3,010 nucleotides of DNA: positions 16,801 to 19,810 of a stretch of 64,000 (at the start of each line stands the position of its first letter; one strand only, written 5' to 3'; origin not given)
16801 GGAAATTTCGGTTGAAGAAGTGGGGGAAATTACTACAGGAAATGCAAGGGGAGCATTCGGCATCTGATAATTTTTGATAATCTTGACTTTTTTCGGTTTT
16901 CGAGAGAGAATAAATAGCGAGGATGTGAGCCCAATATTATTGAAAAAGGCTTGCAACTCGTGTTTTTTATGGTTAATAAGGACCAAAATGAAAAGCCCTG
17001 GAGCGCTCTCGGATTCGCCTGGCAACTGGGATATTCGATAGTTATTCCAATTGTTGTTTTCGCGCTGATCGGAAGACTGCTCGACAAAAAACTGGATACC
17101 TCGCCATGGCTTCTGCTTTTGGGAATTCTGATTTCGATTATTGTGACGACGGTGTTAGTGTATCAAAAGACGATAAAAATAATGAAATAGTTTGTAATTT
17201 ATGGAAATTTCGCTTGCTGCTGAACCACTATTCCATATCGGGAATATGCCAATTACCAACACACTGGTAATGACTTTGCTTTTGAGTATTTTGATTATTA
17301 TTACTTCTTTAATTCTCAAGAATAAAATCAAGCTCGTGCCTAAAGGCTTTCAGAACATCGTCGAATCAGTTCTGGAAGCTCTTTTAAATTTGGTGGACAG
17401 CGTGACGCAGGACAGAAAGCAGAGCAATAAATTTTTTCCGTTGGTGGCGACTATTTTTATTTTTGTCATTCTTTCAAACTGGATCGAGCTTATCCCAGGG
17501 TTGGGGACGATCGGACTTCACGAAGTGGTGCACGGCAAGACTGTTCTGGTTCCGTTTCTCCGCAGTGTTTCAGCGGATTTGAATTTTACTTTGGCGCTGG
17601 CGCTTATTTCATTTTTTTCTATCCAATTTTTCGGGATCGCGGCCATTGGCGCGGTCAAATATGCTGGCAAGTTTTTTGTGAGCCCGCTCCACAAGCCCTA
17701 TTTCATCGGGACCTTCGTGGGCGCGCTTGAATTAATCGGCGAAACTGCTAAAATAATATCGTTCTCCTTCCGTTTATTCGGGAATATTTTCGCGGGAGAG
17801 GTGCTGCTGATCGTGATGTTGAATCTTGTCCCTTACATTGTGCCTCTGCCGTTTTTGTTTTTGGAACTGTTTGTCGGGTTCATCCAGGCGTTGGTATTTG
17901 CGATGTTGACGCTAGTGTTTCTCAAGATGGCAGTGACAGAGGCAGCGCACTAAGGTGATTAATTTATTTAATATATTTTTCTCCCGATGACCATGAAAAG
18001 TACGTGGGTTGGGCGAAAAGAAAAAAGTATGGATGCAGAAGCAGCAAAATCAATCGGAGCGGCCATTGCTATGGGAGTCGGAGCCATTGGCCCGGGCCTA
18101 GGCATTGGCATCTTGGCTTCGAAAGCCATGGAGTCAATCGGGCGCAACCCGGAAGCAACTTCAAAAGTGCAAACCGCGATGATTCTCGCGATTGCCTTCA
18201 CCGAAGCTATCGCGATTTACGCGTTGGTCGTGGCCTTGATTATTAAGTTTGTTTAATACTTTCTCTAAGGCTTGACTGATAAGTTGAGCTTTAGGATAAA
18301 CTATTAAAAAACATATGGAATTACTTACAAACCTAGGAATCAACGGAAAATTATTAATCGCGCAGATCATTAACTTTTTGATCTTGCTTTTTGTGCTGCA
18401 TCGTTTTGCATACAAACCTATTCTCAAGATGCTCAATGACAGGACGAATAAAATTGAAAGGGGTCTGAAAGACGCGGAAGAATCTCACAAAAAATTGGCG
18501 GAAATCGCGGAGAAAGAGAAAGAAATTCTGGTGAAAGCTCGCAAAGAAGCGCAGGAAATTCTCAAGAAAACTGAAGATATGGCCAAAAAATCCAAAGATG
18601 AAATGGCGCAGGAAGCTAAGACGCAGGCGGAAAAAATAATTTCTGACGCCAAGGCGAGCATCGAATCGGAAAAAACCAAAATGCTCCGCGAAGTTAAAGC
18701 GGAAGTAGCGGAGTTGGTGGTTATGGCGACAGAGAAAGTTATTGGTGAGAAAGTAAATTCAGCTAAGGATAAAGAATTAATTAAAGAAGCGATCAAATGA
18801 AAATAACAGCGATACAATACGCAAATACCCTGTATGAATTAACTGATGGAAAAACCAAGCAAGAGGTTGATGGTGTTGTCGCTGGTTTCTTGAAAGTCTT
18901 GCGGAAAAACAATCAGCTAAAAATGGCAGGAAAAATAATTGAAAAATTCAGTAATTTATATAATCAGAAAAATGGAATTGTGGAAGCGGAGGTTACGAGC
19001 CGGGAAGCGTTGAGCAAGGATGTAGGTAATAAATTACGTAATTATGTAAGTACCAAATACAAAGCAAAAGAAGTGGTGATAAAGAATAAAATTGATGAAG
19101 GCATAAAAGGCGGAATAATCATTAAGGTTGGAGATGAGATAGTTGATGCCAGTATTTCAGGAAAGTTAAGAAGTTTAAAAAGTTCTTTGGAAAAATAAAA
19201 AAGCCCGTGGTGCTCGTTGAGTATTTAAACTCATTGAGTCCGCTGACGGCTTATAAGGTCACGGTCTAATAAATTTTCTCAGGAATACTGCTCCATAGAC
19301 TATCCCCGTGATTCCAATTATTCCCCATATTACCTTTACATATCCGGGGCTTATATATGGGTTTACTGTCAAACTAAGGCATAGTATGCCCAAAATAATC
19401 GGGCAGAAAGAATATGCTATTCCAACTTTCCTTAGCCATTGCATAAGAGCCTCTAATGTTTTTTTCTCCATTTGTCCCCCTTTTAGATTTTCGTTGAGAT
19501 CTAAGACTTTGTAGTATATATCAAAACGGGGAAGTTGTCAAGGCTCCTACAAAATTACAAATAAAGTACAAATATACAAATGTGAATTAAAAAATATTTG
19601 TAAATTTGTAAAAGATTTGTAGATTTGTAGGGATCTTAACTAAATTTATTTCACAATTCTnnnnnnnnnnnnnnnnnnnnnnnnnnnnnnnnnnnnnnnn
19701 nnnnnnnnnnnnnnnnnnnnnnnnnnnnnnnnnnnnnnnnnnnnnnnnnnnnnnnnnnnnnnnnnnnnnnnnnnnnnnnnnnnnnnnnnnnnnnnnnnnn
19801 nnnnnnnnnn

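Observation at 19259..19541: Second antisense mini-gene (70-aa two-TM membrane protein) between atpH and atpA, with a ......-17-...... promoter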

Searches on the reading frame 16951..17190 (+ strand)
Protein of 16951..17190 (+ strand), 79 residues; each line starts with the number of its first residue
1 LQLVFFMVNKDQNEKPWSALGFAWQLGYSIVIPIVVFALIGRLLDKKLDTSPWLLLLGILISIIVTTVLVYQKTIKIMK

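Call 3: search_protein_families(library=pfam, proteins=[window:16951-17190:+], max_evalue=1)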
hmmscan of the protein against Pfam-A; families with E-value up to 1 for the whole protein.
window:16951-17190:+ (79 aa): 6 families
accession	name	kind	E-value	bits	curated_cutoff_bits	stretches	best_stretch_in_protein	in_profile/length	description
PF09527.15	ATPase_gene1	-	4.8e-15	55.8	26.6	1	20-72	1-53/54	Putative F0F1-ATPase subunit Ca2+/Mg2+ transporter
PF07884.19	VKOR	-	0.0044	17.6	27.5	1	16-77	57-112/134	Vitamin K epoxide reductase family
PF08570.15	DUF1761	-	0.032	14.9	31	1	9-69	31-92/123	Protein of unknown function (DUF1761)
PF13829.11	DUF4191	-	0.15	11.8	30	1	22-71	25-70/219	Domain of unknown function (DUF4191)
PF20990.2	DUF2207_C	-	0.22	11.6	33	1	9-73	130-186/247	Predicted membrane protein (DUF2207) C-terminal domain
PF00895.25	ATP-synt_8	-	0.8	10.6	23.4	1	48-78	4-32/55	ATP synthase protein 8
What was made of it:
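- On ATP synthase accessory subunit (AtpI/AtpZ-like): The operon already has an ATPase_gene1 ORF at 16951-17190 (call 3).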

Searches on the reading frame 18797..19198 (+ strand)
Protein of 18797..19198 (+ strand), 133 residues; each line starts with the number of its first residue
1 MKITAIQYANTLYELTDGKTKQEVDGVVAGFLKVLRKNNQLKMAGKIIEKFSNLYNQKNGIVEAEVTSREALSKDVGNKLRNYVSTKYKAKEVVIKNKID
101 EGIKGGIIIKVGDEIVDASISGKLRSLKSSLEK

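Call 9: find_related_loci(query=window:18797-19198:+, collection=genome_contigs, flank=6000)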
Query window:18797-19198:+ (133 aa) in genome_contigs; peptide patterns used: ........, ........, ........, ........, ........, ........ (x = any residue, [..] = any of these).
548 stretches matched a pattern; 4 encode a relative of the query (tblastn E <= 1e-3); 4 distinct loci.
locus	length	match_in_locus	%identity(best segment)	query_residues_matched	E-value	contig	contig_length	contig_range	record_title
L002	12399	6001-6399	83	1-133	8e-70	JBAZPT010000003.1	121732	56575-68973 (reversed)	MAG: Parcubacteria group bacterium isolate SO_2017_SWC_36 scaffold_179_c1_LP-4_2017, whole genome shotgun sequence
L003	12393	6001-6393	72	1-131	5e-57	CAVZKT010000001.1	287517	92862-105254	MAG: Candidatus Moranbacteria bacterium isolate MFD04408.bin.2.190 genome assembly, contig: contig_29571, whole genome s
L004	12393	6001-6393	52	1-131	9e-41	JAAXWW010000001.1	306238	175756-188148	MAG: Candidatus Moraniibacteriota bacterium isolate W9_Combined_metabat2_046 W9_Combined_metabat2_046_NODE_11, whole gen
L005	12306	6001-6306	36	26-128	9e-12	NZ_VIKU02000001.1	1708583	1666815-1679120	Pelagihabitans pacificus strain TP-CH-4 Scaffold1, whole genome shotgun sequence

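Call 23: find_related_loci(query=window:18797-19198:+, collection=metagenome_contigs, flank=4000)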
Query window:18797-19198:+ (133 aa) in metagenome_contigs; peptide patterns used: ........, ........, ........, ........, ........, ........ (x = any residue, [..] = any of these).
599 stretches matched a pattern (row limit reached: there are more); 2 encode a relative of the query (tblastn E <= 1e-3); 2 distinct loci.
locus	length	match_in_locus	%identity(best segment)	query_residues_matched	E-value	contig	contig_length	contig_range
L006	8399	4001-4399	83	1-133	2e-70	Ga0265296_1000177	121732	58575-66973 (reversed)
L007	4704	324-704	69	1-127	7e-54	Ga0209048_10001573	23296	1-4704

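Call 32: find_homologous_proteins(query=window:18797-19195:+, max_evalue=1e-20)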
Query window:18797-19195:+ (133 aa): 193 proteins with E <= 1e-20 among 290 candidates; the best 120 are listed.
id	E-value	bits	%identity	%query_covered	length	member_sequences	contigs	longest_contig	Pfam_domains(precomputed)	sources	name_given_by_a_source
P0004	5.3e-74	264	100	100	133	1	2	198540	PF00213.24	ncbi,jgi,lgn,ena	ncbi:MAG: ATP synthase F1 subunit delta [Parcubacteria group bacterium]|jgi:F-type H+-transporting A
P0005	1.1e-64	234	88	100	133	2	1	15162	PF00213.24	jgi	jgi:F-type H+-transporting ATPase subunit delta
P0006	5.3e-62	225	85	100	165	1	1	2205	PF00213.24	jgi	jgi:F-type H+-transporting ATPase subunit delta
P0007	8.7e-62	224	84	100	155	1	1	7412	PF00213.24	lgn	-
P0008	1.7e-60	220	83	100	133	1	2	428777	PF00213.24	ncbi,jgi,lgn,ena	ncbi:MAG: ATP synthase F1 subunit delta [Parcubacteria group bacterium]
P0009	2.1e-60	220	83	100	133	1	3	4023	PF00213.24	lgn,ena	-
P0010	4.1e-60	219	80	100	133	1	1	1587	PF00213.24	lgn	-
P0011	1.1e-57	211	80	100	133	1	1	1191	PF00213.24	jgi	jgi:F-type H+-transporting ATPase subunit delta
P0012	1.2e-57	211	78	100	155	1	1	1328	PF00213.24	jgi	jgi:F-type H+-transporting ATPase subunit delta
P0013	5.1e-57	209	80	100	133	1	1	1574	PF00213.24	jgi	jgi:F-type H+-transporting ATPase subunit delta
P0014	4.7e-56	206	77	100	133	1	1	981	PF00213.24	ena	-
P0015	1.1e-52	195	74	100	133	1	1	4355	PF00213.24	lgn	-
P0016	5.4e-52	193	74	100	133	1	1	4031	PF00213.24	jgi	jgi:F-type H+-transporting ATPase subunit delta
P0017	6.6e-52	192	75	95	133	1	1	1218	PF00213.24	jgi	jgi:F-type H+-transporting ATPase subunit delta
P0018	6.7e-52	192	77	100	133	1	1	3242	PF00213.24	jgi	jgi:F-type H+-transporting ATPase subunit delta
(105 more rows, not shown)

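Call 33: find_encoding_contigs(protein=P0005, flank=6000, max_places=3)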
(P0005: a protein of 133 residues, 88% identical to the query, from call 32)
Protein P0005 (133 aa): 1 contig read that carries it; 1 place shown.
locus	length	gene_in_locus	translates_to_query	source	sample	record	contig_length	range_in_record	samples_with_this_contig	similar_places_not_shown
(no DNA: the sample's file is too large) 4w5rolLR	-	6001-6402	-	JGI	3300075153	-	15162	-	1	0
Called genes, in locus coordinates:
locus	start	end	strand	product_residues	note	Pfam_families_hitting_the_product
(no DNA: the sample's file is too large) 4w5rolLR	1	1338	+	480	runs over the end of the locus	PF00133:tRNA-synt_1 (weak), PF01406:tRNA-synt_1e (faint), PF09334:tRNA-synt_1g, PF19303:Anticodon_3 (weak)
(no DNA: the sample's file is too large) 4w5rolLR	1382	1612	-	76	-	-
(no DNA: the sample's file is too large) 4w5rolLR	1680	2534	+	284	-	PF01026:TatD_DNase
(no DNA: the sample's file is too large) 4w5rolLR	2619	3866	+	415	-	PF04542:Sigma70_r2, PF04539:Sigma70_r3, PF04545:Sigma70_r4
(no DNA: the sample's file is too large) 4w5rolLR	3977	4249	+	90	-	PF09527:ATPase_gene1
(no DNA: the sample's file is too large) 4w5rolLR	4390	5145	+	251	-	PF00119:ATP-synt_A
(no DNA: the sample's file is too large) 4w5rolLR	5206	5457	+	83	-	PF00137:ATP-synt_C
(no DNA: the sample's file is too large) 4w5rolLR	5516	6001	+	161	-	-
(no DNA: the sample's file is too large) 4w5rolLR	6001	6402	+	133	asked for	PF00213:OSCP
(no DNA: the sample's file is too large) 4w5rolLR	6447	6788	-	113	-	-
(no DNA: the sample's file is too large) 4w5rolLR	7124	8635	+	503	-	PF02874:ATP-synt_ab_N, PF00006:ATP-synt_ab, PF00306:ATP-synt_ab_C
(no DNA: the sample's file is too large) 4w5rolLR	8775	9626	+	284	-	?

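Call 34: find_encoding_contigs(protein=P0007, flank=6000, max_places=3)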
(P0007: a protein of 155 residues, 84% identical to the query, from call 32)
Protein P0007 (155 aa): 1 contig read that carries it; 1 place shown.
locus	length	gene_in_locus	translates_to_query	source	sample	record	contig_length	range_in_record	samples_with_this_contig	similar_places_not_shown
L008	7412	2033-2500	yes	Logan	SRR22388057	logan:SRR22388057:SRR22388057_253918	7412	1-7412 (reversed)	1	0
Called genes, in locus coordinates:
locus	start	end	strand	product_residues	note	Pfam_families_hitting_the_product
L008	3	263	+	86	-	?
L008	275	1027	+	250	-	PF00119:ATP-synt_A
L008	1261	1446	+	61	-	PF00137:ATP-synt_C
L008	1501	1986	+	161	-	-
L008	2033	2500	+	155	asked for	PF00213:OSCP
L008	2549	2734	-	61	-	-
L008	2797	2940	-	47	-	-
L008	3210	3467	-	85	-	-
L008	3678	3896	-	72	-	-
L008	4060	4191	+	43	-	PF00213:OSCP (weak)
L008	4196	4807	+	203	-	-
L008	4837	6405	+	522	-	PF02874:ATP-synt_ab_N, PF00006:ATP-synt_ab, PF00306:ATP-synt_ab_C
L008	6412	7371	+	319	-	PF00231:ATP-synt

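Call 35: find_encoding_contigs(protein=P0009, flank=6000, max_places=3)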
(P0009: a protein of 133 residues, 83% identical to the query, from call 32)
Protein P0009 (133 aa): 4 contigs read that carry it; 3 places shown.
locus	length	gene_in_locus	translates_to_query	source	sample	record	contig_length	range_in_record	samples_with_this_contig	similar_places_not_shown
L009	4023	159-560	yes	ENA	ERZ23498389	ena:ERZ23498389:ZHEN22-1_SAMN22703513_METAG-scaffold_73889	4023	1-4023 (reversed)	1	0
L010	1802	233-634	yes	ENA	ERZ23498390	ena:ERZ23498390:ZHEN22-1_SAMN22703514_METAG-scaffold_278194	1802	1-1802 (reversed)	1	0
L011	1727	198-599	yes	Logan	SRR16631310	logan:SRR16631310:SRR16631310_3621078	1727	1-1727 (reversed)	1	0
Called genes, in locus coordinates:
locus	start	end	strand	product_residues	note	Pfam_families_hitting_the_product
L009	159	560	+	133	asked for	PF00213:OSCP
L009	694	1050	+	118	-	-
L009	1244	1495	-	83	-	-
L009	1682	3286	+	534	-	PF02874:ATP-synt_ab_N, PF00006:ATP-synt_ab, PF00306:ATP-synt_ab_C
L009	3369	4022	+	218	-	?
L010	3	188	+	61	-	?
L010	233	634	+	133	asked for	PF00213:OSCP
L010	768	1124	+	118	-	-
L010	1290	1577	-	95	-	-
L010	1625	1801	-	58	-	?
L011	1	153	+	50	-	?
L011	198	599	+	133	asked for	PF00213:OSCP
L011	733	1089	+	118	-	-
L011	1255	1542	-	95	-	-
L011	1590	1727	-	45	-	?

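Call 43: find_encoding_contigs(protein=P0008, flank=8000, max_places=3)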
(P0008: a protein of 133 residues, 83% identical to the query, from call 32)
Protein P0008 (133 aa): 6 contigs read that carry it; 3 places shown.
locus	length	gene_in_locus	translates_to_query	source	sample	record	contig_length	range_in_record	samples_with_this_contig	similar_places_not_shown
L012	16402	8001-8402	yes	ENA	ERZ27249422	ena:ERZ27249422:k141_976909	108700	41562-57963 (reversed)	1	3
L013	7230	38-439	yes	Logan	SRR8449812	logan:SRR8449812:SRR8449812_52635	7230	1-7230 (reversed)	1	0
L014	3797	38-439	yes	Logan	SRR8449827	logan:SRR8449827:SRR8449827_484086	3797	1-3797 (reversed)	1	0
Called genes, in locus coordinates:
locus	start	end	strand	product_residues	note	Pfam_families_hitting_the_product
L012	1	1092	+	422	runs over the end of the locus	PF00675:Peptidase_M16, PF05193:Peptidase_M16_C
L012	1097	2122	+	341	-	PF01594:AI-2E_transport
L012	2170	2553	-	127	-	-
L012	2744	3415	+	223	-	PF00590:TP_methylase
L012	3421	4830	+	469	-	PF00133:tRNA-synt_1, PF01406:tRNA-synt_1e, PF09334:tRNA-synt_1g, PF00133:tRNA-synt_1, PF19303:Anticodon_3 (weak)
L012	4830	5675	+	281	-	PF01026:TatD_DNase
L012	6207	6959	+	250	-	PF00119:ATP-synt_A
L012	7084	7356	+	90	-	PF00137:ATP-synt_C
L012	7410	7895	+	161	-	-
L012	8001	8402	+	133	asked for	PF00213:OSCP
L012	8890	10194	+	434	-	PF13173:AAA_14, PF13635:DUF4143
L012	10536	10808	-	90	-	-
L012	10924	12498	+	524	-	PF02874:ATP-synt_ab_N, PF00006:ATP-synt_ab, PF00306:ATP-synt_ab_C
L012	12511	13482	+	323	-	PF00231:ATP-synt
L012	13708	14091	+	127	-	PF11969:DcpS_C, PF01230:HIT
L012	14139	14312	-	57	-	-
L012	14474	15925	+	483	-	PF02874:ATP-synt_ab_N, PF00006:ATP-synt_ab, PF22919:ATP-synt_VA_C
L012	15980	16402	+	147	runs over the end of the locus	PF02823:ATP-synt_DE_N, PF00401:ATP-synt_DE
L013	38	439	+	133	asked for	PF00213:OSCP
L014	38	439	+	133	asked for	PF00213:OSCP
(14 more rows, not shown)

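Call 44: find_encoding_contigs(protein=P0006, flank=6000, max_places=2)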
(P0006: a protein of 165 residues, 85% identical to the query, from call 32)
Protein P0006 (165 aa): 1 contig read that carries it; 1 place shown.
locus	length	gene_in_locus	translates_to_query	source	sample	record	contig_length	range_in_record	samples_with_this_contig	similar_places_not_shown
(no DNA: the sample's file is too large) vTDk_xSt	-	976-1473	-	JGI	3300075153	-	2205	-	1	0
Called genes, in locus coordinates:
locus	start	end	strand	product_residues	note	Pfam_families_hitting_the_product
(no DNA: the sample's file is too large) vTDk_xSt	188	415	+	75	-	PF00137:ATP-synt_C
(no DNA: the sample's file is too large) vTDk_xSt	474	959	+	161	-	-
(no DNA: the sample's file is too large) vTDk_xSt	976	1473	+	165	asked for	PF00213:OSCP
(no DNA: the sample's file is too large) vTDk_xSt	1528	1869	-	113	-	-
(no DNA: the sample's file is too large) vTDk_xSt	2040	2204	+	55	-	?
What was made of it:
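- P0005 and P0006 contigs (88% and 85%): a 113-aa minus-strand ORF (calls 33, 44).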

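Call 45: find_encoding_contigs(protein=P0016, flank=6000, max_places=2)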
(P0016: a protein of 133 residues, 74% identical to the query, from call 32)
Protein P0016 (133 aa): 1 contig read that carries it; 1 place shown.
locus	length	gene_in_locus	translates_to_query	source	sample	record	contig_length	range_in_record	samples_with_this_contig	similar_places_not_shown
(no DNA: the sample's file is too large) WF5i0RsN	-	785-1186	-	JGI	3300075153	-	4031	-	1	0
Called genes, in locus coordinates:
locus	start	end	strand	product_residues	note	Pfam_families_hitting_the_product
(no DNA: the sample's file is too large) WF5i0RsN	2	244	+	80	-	?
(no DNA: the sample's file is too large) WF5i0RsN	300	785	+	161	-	-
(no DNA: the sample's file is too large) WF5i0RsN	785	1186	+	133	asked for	PF00213:OSCP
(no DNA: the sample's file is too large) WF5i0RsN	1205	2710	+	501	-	PF02874:ATP-synt_ab_N, PF00006:ATP-synt_ab, PF00306:ATP-synt_ab_C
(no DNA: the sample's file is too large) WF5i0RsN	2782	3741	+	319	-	PF00231:ATP-synt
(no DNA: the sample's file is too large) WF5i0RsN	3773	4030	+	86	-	?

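Call 58: search_protein_families(library=padloc, proteins=[L002:6890-8194:+], max_evalue=0.1)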
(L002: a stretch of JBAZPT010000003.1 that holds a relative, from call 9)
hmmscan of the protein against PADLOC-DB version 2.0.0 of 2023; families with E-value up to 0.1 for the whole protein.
L002:6890-8194:+ (434 aa): 7 families
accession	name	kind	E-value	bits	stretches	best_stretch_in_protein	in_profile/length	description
PDLC04787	PDC-S01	-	1.6e-118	394.1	1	21-429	10-407/412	-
PDLC04789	PDC-S01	-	6.8e-45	151.7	1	23-368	3-334/375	-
PDLC04790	PDC-S01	-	2.1e-37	126.9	1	22-425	12-415/422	-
PDLC04791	PDC-S01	-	5.6e-21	72.7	1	37-407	19-378/395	-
PDLC04792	PDC-S01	-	3.9e-15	53.4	1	24-432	4-435/452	-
PDLC04788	PDC-S01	-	8.7e-14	49.3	1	37-322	19-311/448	-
PDLC04786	PDC-S01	-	4.1e-13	46.9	1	37-429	20-431/439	-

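Call 66: find_encoding_contigs(protein=P0018, flank=4000, max_places=2)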
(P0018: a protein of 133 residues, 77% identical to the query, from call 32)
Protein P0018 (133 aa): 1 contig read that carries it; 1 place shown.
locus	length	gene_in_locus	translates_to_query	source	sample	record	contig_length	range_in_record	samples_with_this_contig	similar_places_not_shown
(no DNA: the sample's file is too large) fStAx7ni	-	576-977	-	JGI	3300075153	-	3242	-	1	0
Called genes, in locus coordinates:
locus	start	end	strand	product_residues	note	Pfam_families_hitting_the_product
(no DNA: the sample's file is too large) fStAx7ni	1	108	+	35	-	?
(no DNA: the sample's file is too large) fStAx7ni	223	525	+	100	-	PF04480:DUF559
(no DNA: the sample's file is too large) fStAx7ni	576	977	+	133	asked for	PF00213:OSCP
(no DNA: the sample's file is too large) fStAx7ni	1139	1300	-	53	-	-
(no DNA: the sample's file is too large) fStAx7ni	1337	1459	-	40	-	-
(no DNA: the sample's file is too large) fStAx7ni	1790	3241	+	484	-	?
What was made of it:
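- Tried and rejected: Contigs for P0005, P0006, P0016 and P0018 could not be retrieved, so only their gene tables were used (calls 33, 44, 45, 66).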

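Call 67: find_encoding_contigs(protein=P0015, flank=4500, max_places=2)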
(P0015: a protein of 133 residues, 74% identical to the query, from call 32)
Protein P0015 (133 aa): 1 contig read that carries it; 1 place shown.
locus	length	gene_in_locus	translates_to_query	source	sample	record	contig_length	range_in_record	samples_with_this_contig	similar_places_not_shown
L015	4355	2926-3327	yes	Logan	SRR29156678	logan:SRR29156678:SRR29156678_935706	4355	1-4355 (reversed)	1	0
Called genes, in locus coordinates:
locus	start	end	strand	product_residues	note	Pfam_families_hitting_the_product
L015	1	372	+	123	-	?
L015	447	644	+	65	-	-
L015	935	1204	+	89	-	-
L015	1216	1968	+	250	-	PF00119:ATP-synt_A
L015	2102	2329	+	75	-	PF00137:ATP-synt_C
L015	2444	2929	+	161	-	-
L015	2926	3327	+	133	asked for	PF00213:OSCP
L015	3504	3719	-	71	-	-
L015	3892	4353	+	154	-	?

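Call 68: find_encoding_contigs(protein=P0010, flank=2000, max_places=2)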
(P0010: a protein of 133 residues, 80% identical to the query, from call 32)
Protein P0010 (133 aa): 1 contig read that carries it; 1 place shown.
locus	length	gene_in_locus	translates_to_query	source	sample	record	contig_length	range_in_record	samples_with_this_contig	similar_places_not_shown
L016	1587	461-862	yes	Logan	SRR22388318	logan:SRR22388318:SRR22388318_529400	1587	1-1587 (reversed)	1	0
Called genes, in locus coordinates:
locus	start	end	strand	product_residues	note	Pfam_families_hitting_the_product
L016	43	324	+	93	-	PF01541:GIY-YIG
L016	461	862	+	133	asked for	PF00213:OSCP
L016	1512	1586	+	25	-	?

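Call 92: search_protein_families(library=ncbifam, proteins=[window:18797-19195:+], max_evalue=0.1)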
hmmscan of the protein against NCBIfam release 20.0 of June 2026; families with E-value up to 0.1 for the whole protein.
window:18797-19195:+ (133 aa): 17 families
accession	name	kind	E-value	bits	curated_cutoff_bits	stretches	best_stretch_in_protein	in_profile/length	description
NF004402.0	PRK05758.2-2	equivalog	8.7e-23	81.3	115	1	3-132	53-178/179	F0F1 ATP synthase subunit delta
TIGR01145.1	ATP_synt_delta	equivalog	3e-21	76.4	57.5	1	20-131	61-172/172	ATP synthase F1 subunit delta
NF004403.0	PRK05758.2-4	equivalog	5.6e-20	72.2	148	1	23-132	68-177/180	F0F1 ATP synthase subunit delta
NF004406.0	PRK05758.3-2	equivalog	3.8e-18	66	172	1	21-131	73-182/186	F0F1 ATP synthase subunit delta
NF004401.0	PRK05758.2-1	equivalog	2e-17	63.9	116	1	22-131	68-177/178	F0F1 ATP synthase subunit delta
NF009975.0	PRK13436.1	equivalog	1.3e-16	61.2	129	1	20-133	67-179/180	F0F1 ATP synthase subunit delta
NF004404.0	PRK05758.2-5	equivalog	6.8e-16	58.8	221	1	22-131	67-175/177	F0F1 ATP synthase subunit delta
NF009967.0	PRK13430.1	equivalog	2.8e-15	56.3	200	1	42-132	181-270/271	F0F1 ATP synthase subunit delta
NF004399.0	PRK05758.1-1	equivalog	1.9e-13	50.7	160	1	22-129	66-173/179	F0F1 ATP synthase subunit delta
NF009969.0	PRK13434.1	equivalog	7.9e-12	45.4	179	1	23-131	66-173/186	F0F1 ATP synthase subunit delta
NF009976.0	PRK13441.1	equivalog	1.3e-11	44.6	153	1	20-127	66-172/182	F0F1 ATP synthase subunit delta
NF009964.0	PRK13429.1-3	equivalog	3.3e-11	43.4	154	1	21-132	67-177/180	F0F1 ATP synthase subunit delta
NF009961.0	PRK13428.1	equivalog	3e-08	33.2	328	1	40-131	353-443/445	F0F1 ATP synthase subunit B/delta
NF006291.0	PRK08474.1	equivalog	1.7e-05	24.5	95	1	27-121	69-160/176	F0F1 ATP synthase subunit delta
NF005392.0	PRK06937.1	equivalog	0.0015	17.9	159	1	27-132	99-200/209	HrpE/YscL family type III secretion apparatus protein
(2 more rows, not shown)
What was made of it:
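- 18797..19198 (+): atpH (F1 delta subunit, 133 aa), upstream flank of the insertion. TIGR01145 at 76.4 bits against a cutoff of 57.5 (call 92).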

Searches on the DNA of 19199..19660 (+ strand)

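Call 90: search_dna_similar(query=window:19199-19660:+, collection=phages, mode=distant, max_evalue=0.01, max_rows=5)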
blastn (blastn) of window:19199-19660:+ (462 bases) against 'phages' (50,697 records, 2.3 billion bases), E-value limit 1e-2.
No match.

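Call 91: search_dna_similar(query=window:19199-19660:+, collection=plasmids, mode=distant, max_evalue=0.01, max_rows=5)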
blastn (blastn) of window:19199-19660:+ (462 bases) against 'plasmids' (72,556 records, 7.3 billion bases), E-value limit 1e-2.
No match.
